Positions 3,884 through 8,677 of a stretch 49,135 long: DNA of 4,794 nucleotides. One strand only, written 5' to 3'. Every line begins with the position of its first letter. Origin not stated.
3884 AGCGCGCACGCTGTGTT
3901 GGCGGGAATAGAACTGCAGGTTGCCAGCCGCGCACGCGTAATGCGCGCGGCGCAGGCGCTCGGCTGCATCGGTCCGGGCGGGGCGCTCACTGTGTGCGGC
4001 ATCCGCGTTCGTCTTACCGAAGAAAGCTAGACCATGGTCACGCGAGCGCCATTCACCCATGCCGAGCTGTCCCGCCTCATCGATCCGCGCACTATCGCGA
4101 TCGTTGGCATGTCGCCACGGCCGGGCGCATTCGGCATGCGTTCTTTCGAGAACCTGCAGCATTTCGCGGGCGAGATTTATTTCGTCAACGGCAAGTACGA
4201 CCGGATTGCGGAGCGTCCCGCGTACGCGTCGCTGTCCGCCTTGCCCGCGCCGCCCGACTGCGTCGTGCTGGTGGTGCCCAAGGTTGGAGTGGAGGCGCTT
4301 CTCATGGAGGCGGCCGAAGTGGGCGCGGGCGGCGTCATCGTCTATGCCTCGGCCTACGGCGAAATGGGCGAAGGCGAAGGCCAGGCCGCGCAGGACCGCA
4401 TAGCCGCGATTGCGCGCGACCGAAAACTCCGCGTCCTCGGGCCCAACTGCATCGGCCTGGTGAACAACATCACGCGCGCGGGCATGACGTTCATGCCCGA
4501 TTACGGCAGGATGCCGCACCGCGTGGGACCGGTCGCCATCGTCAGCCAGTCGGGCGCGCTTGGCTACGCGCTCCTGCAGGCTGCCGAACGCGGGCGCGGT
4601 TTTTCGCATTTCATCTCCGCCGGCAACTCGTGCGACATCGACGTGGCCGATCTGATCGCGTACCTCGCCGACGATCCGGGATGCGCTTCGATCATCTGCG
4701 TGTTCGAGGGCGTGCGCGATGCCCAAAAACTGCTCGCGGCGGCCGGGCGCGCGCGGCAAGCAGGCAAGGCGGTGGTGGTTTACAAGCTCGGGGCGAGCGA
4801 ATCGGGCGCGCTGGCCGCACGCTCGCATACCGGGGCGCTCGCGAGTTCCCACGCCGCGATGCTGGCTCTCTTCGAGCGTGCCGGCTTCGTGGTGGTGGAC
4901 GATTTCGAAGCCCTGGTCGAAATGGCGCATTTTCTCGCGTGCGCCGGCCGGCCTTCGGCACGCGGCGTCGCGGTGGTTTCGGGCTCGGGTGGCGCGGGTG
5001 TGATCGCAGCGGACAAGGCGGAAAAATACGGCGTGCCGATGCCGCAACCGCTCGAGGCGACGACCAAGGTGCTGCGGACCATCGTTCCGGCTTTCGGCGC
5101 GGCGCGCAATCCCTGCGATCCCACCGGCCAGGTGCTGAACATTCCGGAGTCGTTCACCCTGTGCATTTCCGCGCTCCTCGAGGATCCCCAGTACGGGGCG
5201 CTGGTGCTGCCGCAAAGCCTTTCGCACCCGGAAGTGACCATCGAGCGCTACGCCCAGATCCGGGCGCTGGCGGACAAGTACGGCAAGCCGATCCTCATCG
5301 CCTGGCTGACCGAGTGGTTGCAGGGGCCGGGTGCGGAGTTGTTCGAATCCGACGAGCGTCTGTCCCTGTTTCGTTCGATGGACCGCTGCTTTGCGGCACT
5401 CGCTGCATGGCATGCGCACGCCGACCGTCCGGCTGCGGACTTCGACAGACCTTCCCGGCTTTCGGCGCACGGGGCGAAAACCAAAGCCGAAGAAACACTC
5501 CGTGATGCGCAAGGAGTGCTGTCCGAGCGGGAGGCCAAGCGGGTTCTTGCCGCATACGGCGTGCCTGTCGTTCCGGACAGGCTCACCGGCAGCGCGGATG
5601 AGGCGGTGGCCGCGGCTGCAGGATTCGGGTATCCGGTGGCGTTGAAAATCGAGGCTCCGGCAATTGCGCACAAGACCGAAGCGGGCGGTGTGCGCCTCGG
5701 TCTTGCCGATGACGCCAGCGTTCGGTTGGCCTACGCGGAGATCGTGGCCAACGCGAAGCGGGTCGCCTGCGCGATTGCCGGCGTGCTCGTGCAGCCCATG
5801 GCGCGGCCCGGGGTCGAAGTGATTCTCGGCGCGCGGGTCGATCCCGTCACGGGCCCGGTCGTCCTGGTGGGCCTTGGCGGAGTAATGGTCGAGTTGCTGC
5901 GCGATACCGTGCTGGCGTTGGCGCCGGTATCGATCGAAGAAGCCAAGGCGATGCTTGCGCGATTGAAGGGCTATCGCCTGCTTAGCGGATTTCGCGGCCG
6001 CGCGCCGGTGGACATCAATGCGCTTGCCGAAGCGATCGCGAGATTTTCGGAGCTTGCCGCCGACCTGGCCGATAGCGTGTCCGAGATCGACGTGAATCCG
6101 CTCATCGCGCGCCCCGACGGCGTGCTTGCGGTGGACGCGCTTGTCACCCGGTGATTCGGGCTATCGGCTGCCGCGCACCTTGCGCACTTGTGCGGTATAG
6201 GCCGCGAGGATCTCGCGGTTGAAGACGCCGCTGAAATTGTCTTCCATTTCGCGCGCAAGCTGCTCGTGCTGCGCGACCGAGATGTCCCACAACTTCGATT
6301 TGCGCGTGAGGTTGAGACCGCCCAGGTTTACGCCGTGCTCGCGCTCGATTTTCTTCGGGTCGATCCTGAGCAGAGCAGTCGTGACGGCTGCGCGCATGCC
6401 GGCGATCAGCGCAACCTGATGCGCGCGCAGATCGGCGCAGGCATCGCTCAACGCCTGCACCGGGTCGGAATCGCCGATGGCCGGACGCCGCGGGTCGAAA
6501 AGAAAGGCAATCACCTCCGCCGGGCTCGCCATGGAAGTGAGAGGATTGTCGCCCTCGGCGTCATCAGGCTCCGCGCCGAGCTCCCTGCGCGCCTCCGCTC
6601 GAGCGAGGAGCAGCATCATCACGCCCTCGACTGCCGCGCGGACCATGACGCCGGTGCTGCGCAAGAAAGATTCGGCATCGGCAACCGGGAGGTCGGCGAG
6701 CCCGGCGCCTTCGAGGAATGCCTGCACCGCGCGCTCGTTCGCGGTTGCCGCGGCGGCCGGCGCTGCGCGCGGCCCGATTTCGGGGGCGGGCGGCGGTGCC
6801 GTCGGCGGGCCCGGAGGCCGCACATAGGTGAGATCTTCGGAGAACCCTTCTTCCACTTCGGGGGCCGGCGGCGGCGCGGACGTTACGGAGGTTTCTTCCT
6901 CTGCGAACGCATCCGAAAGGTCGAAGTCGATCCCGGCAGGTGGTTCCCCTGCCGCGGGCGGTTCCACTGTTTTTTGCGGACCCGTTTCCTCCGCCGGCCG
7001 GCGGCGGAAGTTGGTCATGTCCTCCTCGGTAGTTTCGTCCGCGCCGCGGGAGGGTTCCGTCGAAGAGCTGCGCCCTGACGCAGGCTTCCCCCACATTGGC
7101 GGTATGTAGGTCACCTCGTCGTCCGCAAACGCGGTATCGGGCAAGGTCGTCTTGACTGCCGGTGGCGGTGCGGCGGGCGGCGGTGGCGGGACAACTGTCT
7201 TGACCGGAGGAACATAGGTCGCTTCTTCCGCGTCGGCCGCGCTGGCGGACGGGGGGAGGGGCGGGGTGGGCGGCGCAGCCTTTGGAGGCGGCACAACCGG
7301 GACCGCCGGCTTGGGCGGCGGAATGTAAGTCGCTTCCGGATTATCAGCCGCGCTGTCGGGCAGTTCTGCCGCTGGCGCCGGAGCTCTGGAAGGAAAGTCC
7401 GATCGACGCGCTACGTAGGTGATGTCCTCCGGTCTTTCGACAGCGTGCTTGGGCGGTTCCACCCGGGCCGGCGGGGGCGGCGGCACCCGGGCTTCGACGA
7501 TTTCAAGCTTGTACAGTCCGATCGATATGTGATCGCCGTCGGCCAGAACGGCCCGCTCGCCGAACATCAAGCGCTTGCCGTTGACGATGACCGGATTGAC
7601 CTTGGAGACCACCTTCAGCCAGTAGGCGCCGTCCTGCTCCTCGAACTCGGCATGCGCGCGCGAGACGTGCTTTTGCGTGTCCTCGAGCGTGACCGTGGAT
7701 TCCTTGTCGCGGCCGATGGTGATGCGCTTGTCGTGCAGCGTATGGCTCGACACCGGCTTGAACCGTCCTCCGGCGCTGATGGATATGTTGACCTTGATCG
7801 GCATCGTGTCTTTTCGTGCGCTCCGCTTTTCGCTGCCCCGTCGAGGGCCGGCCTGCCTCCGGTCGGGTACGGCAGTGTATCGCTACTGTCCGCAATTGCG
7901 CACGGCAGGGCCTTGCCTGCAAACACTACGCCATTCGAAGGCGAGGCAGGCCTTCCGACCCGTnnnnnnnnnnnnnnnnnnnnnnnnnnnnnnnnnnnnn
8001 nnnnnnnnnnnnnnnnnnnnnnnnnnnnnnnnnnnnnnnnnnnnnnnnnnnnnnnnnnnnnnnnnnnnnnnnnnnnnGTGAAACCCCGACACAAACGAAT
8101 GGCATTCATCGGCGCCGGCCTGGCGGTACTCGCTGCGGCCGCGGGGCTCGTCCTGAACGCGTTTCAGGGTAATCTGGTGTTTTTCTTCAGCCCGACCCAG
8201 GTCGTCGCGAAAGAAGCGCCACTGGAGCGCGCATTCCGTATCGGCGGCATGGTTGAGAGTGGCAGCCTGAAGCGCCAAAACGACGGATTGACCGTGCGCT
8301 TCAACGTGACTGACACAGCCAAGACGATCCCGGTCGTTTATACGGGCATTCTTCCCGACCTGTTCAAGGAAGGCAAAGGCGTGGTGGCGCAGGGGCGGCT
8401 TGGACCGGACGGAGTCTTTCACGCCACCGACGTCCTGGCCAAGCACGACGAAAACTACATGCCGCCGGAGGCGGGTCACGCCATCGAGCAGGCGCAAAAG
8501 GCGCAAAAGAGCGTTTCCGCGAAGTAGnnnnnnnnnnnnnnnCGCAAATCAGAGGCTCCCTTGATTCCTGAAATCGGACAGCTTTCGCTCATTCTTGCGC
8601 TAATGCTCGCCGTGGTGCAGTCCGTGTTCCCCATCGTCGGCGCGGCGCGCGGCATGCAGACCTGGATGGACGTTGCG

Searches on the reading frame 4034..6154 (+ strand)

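Call 12: search_protein_families(library=pfam, proteins=[window:4034-6154:+], max_evalue=0.001)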
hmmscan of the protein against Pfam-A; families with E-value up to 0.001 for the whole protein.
window:4034-6154:+ (706 aa): 5 families
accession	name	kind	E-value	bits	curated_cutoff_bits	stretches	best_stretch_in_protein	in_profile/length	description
PF13549.11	ATP-grasp_5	-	5.4e-73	245.5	27.6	1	489-705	3-220/221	ATP-grasp domain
PF13607.11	Succ_CoA_lig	-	1.4e-45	154.9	27.4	1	165-301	2-138/138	Succinyl-CoA ligase like flavodoxin domain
PF13380.12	CoA_binding_2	-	1.2e-21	77.7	22.8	1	19-144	1-115/116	CoA binding domain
PF19045.5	Ligase_CoA_2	-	6.6e-07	29.9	23.7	1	312-393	1-80/162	Ligase-CoA domain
PF02629.25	CoA_binding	-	1.7e-05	25.9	22.3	1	20-105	5-95/97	CoA binding domain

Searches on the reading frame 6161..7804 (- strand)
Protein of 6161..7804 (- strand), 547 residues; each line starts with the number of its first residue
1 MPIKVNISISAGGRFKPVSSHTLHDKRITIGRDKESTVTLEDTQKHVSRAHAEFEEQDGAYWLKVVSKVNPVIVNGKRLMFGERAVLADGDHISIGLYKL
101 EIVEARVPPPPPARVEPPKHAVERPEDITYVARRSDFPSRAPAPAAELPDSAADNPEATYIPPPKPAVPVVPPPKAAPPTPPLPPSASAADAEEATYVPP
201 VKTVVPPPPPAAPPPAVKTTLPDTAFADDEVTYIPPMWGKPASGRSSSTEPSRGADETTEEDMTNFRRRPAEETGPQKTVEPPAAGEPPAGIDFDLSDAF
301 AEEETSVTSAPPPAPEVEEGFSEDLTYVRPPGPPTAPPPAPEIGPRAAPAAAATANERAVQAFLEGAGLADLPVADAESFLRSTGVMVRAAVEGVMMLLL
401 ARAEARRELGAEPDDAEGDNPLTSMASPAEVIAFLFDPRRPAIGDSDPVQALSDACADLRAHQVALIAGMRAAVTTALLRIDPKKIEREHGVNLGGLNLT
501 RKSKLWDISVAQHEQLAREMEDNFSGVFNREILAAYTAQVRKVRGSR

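Call 12: search_protein_families(library=pfam, proteins=[window:6161-7804:-], max_evalue=0.001)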
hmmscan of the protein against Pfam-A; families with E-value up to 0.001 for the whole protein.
window:6161-7804:- (547 aa): 3 families
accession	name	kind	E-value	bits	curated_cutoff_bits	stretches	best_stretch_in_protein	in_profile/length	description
PF20232.3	T6SS_FHA_C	-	1.3e-32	113.5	23.7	1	365-539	1-180/180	C-terminal domain of Type VI secretion system FHA protein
PF00498.31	FHA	-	1.1e-11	45.4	20.7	1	28-96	1-67/67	FHA domain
PF16697.10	Yop-YscD_cpl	-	2.1e-08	34.8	33.2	1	20-104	11-92/94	Inner membrane component of T3SS, cytoplasmic domain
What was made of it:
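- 6161..7804 (-): TagH/Fha-like protein (FHA plus T6SS_FHA_C). Its Pro-rich linker carries five [DE]xTY[IV] motifs. It is the only other member of the full cluster found in the window. Pfam hits (call 12).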

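Call 74: search_protein_families(library=padloc, proteins=[window:6161-7804:-], max_evalue=0.01)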
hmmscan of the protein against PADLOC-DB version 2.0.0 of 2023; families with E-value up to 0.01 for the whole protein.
window:6161-7804:- (547 aa): 0 families

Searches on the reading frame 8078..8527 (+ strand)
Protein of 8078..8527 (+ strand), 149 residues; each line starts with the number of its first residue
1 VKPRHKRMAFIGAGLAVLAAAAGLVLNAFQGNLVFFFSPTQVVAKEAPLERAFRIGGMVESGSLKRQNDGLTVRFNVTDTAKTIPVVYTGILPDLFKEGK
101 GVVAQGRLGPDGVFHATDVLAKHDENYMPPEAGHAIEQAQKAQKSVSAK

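Call 62: search_protein_families(library=pfam, proteins=[window:8078-8527:+], max_evalue=0.001)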
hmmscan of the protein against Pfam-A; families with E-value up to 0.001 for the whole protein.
window:8078-8527:+ (149 aa): 1 family
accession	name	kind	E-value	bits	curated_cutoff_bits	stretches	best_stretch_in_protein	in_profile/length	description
PF03100.22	CcmE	-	3e-39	133.8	24.6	1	34-130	2-99/99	CcmE domain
